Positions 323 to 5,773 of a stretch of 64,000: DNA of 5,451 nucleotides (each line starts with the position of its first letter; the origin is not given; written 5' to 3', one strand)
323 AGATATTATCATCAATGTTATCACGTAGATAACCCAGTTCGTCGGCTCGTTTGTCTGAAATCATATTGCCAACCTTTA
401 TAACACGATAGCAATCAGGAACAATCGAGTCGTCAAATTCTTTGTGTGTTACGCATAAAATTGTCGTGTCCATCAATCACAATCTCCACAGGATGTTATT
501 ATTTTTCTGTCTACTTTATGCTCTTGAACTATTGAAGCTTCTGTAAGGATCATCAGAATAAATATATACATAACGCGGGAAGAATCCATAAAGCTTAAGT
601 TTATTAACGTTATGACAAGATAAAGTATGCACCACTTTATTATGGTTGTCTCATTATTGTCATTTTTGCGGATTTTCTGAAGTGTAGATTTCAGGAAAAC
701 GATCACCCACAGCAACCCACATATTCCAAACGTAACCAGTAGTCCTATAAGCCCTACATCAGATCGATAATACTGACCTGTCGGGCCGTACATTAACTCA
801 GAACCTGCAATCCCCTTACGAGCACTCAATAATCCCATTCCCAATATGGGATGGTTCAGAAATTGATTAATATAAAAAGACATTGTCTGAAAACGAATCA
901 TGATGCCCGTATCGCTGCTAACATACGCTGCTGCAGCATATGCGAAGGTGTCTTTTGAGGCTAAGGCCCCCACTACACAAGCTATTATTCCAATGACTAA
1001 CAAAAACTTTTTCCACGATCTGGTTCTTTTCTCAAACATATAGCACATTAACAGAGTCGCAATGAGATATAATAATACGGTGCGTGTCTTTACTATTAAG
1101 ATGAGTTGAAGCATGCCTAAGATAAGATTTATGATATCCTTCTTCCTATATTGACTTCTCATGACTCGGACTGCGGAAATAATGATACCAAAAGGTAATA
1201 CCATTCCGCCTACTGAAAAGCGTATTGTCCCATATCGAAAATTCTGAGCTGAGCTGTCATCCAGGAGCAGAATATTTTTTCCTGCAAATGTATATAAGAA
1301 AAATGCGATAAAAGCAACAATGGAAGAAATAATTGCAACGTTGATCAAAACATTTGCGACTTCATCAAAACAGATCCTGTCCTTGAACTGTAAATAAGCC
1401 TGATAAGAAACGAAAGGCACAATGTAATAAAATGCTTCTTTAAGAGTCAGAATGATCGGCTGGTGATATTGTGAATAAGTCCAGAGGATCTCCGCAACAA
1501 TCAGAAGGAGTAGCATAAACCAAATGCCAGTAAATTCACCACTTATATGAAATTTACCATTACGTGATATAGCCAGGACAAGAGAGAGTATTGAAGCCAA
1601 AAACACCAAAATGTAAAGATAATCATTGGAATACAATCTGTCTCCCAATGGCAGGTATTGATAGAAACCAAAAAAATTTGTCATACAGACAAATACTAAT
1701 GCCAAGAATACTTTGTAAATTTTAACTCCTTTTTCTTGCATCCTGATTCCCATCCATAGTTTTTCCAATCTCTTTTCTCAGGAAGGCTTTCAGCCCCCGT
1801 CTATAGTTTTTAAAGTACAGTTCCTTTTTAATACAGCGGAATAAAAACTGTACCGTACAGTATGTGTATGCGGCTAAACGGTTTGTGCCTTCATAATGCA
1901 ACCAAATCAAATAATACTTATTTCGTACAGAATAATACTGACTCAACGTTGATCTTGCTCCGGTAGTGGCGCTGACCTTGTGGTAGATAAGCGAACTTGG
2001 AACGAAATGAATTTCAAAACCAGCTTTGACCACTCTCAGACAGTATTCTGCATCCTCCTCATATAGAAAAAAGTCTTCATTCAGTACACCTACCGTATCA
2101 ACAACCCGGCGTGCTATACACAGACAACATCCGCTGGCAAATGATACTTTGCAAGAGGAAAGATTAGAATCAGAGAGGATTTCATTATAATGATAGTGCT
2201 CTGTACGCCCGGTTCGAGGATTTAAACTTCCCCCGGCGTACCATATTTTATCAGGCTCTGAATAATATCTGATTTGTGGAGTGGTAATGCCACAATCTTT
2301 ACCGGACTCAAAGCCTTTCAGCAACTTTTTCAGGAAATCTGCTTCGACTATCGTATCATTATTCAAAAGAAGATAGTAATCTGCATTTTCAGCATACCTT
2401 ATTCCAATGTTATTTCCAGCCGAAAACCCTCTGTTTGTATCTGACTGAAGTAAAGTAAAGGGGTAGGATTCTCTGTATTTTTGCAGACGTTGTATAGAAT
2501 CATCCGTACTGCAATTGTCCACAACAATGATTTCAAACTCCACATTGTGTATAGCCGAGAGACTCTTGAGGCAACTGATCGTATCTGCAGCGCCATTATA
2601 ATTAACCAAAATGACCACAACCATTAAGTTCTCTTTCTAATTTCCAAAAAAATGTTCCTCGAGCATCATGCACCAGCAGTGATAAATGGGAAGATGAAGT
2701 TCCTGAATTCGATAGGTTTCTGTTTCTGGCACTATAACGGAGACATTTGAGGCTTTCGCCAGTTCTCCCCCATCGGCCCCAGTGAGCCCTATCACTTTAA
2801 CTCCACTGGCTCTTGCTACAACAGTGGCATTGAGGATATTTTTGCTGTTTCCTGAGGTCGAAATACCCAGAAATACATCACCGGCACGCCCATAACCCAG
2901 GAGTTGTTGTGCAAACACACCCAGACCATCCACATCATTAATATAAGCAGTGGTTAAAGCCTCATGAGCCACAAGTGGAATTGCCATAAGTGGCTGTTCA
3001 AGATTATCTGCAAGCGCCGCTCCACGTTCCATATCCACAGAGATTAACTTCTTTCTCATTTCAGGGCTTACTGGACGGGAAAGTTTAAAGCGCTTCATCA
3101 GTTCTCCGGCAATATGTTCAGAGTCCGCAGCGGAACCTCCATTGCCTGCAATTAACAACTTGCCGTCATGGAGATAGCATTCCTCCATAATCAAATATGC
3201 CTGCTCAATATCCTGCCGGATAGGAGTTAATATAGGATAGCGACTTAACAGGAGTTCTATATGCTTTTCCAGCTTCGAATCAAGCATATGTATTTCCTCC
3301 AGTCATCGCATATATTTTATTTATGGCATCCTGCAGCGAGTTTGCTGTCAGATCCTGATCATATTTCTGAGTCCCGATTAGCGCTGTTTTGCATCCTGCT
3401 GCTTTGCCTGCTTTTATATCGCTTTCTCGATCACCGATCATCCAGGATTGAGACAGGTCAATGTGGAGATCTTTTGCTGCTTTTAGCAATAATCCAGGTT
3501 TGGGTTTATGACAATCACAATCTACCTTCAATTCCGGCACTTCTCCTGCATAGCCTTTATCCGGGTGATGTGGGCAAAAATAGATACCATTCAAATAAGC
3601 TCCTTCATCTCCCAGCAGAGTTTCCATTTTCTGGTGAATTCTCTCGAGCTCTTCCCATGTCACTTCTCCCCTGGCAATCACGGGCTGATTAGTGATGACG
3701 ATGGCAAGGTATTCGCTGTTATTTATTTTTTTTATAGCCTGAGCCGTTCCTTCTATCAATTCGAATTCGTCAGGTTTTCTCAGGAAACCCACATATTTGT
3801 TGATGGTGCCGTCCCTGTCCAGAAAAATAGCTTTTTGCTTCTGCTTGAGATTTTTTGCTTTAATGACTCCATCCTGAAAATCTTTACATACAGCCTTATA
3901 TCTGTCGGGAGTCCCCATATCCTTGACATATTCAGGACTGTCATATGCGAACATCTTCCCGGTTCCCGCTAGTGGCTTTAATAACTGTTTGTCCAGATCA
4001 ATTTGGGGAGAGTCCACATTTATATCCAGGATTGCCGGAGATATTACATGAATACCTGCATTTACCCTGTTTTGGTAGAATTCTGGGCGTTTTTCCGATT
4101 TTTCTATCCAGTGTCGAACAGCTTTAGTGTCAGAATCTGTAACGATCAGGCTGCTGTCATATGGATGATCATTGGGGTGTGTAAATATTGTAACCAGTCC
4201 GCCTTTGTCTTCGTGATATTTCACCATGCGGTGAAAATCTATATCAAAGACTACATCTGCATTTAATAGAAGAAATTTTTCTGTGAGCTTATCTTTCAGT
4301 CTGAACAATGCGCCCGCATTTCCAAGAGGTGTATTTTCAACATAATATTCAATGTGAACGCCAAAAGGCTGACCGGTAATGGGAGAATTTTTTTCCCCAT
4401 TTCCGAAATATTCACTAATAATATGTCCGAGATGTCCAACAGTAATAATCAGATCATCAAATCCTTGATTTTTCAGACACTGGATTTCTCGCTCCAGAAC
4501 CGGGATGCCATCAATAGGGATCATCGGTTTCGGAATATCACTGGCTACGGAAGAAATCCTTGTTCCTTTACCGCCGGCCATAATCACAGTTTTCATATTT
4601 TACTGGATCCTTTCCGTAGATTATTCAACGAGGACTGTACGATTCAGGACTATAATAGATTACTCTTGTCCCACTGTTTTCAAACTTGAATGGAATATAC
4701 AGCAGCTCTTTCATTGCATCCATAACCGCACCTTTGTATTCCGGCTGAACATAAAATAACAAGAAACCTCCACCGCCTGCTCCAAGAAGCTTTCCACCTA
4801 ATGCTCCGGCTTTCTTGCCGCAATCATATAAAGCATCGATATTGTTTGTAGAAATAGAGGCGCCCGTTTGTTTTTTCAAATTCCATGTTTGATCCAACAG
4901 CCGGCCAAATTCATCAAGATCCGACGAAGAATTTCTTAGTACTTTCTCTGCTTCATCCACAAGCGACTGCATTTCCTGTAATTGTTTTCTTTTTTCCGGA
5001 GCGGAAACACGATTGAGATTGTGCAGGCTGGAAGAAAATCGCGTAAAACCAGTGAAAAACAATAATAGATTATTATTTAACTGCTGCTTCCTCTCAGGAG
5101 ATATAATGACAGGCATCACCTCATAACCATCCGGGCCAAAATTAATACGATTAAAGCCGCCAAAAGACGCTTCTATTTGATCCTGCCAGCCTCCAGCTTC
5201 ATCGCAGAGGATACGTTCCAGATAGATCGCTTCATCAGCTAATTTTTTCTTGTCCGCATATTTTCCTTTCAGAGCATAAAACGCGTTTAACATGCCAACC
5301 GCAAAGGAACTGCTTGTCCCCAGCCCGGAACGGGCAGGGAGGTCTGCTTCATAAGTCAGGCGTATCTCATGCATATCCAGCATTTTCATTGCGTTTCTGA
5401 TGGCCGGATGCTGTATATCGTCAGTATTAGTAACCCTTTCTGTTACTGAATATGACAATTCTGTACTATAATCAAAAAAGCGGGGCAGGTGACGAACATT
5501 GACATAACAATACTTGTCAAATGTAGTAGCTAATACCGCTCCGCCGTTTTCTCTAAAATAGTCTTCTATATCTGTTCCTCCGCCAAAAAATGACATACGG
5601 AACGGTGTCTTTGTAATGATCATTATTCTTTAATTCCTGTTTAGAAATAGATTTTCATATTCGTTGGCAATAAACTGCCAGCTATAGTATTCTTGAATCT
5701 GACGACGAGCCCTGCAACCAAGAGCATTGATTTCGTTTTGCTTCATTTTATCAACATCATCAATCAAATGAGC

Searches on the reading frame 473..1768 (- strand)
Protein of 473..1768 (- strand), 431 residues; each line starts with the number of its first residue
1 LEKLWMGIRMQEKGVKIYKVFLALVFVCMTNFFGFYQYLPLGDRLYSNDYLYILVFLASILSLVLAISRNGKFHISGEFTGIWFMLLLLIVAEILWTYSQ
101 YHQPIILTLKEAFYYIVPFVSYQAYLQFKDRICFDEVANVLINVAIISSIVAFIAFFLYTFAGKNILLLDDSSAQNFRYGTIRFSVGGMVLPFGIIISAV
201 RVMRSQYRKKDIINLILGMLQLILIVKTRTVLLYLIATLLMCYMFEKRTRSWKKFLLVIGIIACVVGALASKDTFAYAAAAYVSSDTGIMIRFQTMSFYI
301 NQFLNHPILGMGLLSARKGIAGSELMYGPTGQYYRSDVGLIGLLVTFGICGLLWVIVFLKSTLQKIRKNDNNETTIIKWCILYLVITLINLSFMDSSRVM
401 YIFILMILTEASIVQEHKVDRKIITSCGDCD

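Call 81: search_protein_families(library=pfam, proteins=[window:473-1768:-], max_evalue=0.00001)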
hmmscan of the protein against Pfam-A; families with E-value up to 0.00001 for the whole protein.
window:473-1768:- (431 aa): 1 family
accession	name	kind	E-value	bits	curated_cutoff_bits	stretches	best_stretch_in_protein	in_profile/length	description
PF04932.20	Wzy_C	-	6.5e-08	32.9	31.7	1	217-354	4-147/149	O-Antigen ligase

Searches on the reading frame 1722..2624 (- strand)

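Call 81: search_protein_families(library=pfam, proteins=[window:1722-2624:-], max_evalue=0.00001)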
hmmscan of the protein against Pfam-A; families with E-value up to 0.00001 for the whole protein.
window:1722-2624:- (300 aa): 4 families
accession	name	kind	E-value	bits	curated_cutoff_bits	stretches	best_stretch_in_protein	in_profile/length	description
PF00535.33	Glycos_transf_2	-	2.2e-20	73.7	23.3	1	4-175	2-164/168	Glycosyl transferase family 2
PF13641.12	Glyco_tranf_2_3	-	1.6e-14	54.9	27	1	3-217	4-213/230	Glycosyltransferase like family 2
PF13632.12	Glyco_trans_2_3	-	1.8e-12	48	27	1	85-264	3-172/198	Glycosyl transferase family group 2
PF10111.15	Glyco_tranf_2_2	-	4e-06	26.9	27.3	1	24-217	24-218/276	Glycosyltransferase like family 2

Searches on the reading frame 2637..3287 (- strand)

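Call 81: search_protein_families(library=pfam, proteins=[window:2637-3287:-], max_evalue=0.00001)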
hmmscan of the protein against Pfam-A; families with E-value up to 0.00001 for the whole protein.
window:2637-3287:- (216 aa): 2 families
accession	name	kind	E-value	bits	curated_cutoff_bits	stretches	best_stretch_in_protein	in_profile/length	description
PF13580.11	SIS_2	-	7.4e-20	71.8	27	2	105-170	71-138/138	SIS domain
PF01380.27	SIS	-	4.3e-08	33.5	25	1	119-192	37-110/131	SIS domain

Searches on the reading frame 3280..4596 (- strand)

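Call 81: search_protein_families(library=pfam, proteins=[window:3280-4596:-], max_evalue=0.00001)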
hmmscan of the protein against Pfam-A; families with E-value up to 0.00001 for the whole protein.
window:3280-4596:- (438 aa): 5 families
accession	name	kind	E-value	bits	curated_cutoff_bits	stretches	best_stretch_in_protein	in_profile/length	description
PF00483.29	NTP_transferase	-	1.1e-26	94.3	21.2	1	2-233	1-235/245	Nucleotidyl transferase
PF13242.12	Hydrolase_like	-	2.7e-15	56.5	22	1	362-418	2-59/75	HAD-hyrolase-like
PF13419.12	HAD_2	-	9.7e-12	45.8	23.8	1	359-406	130-177/178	Haloacid dehalogenase-like hydrolase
PF00702.32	Hydrolase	-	2.4e-09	38.3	26.4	1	229-401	52-191/191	haloacid dehalogenase-like hydrolase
PF12804.13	NTP_transf_3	-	1.8e-08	35.1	27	1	4-144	2-127/160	MobA-like NTP transferase domain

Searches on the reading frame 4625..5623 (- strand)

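Call 81: search_protein_families(library=pfam, proteins=[window:4625-5623:-], max_evalue=0.00001)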
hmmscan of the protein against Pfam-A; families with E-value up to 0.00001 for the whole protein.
window:4625-5623:- (332 aa): 2 families
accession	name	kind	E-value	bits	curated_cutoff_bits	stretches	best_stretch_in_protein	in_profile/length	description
PF00288.32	GHMP_kinases_N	-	5.4e-12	46.2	22.3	1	78-156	10-87/87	GHMP kinases N terminal domain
PF08544.19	GHMP_kinases_C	-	6.8e-09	36.4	21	1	234-306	8-81/85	GHMP kinases C terminal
